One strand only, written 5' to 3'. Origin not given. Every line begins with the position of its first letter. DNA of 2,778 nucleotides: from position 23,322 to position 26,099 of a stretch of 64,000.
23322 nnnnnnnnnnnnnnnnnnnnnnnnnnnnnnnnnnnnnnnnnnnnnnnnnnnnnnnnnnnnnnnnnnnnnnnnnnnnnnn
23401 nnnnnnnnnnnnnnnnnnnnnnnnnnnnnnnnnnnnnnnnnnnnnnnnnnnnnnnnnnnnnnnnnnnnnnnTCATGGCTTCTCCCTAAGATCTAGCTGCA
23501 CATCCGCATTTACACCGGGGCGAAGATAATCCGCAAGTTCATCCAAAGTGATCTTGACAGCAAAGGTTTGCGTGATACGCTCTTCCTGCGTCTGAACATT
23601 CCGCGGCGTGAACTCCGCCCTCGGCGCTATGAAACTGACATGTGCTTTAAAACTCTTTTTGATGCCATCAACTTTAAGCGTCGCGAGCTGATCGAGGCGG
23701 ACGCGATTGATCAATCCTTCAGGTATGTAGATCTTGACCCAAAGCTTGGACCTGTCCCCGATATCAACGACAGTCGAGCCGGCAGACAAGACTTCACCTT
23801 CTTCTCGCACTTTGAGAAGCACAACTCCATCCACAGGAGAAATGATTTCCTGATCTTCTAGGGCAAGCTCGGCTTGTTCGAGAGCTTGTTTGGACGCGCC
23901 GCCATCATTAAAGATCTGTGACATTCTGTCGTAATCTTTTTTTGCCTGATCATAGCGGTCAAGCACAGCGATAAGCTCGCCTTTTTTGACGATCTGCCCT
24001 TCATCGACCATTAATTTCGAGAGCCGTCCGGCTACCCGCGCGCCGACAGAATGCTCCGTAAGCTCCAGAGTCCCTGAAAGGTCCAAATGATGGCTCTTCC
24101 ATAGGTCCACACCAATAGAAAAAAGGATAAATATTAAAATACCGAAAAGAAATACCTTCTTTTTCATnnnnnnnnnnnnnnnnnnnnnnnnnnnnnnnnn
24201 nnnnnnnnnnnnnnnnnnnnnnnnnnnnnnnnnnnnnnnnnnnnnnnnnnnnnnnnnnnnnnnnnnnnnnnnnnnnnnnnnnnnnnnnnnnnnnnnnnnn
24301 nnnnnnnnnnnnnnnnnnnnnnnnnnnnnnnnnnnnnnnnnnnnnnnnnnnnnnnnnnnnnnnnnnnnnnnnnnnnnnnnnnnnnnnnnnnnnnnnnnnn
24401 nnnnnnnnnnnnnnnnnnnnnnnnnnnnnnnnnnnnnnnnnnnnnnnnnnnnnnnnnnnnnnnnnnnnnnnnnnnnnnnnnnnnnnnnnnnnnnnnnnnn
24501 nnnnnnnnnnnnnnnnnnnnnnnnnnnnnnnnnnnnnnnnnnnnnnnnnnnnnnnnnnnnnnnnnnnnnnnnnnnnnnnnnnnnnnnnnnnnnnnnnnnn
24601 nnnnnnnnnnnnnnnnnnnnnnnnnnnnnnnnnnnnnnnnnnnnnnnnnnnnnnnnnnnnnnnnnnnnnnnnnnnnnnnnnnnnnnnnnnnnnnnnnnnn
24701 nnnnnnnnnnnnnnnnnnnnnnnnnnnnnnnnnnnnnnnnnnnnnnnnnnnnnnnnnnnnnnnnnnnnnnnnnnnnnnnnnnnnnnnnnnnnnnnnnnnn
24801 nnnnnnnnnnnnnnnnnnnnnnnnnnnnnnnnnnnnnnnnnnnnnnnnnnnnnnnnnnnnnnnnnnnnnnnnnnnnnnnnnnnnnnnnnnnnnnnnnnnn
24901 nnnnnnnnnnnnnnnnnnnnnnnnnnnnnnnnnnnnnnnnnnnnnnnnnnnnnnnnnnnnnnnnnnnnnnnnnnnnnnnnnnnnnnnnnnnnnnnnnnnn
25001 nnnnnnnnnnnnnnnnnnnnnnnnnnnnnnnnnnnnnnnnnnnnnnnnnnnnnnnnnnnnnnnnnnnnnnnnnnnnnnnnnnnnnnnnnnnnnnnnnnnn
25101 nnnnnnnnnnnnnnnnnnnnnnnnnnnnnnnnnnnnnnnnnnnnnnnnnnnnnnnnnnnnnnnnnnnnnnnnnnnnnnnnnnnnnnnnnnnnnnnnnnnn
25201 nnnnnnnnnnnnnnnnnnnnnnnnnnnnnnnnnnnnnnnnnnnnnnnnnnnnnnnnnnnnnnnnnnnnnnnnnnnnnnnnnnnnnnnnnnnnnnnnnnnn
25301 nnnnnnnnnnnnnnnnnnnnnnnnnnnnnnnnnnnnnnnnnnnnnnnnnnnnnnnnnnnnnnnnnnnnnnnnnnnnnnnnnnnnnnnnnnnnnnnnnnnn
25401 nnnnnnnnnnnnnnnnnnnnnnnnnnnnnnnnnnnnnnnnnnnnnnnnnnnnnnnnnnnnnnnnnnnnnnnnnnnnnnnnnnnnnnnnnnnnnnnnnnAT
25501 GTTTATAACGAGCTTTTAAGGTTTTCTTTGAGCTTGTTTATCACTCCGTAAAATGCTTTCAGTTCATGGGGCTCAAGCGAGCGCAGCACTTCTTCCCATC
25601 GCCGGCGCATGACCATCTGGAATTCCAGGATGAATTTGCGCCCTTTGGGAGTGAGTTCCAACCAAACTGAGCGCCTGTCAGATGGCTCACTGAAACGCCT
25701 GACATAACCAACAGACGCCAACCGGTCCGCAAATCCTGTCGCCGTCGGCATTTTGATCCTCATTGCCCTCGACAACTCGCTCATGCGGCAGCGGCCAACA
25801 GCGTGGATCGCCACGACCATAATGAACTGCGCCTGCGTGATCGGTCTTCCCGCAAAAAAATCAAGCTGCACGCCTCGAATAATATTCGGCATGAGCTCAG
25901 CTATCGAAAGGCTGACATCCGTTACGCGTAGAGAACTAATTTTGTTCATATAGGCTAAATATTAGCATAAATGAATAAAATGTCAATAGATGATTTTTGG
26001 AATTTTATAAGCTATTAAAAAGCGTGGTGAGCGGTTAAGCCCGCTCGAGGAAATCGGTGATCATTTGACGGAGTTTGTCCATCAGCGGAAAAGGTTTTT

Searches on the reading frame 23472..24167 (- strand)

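Call 8: search_protein_families(library=pfam, proteins=[window:23472-24167:-], max_evalue=0.001)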
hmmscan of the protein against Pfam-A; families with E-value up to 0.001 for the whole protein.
window:23472-24167:- (231 aa): 4 families
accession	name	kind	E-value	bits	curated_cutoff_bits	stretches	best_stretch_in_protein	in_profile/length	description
PF16576.10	HlyD_D23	-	5e-18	65.6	30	1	95-218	98-211/214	Barrel-sandwich domain of CusB or HlyD membrane-fusion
PF13437.12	HlyD_3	-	1.9e-16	61.1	22.2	1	108-210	2-95/106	HlyD family secretion protein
PF13533.13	Biotin_lipoyl_2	-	4.5e-07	30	29.8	1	43-70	5-32/32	Biotin-lipoyl like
PF00364.28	Biotin_lipoyl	-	0.00011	22.3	22.1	0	38-69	42-73/73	Biotin-requiring enzyme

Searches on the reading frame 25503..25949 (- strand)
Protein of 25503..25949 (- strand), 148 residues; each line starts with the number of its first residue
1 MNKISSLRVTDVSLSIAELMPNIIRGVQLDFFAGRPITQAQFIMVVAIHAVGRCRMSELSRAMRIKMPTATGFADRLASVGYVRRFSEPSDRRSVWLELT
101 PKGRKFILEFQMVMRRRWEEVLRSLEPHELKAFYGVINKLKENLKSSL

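Call 8: search_protein_families(library=pfam, proteins=[window:25503-25949:-], max_evalue=0.001)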
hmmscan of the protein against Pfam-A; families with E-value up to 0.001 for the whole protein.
window:25503-25949:- (148 aa): 2 families
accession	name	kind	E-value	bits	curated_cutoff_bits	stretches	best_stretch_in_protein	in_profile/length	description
PF01047.28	MarR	-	2.2e-11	43.9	24.6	1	37-95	1-59/59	MarR family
PF12802.13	MarR_2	-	5.9e-06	26.8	27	1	37-94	3-61/61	MarR family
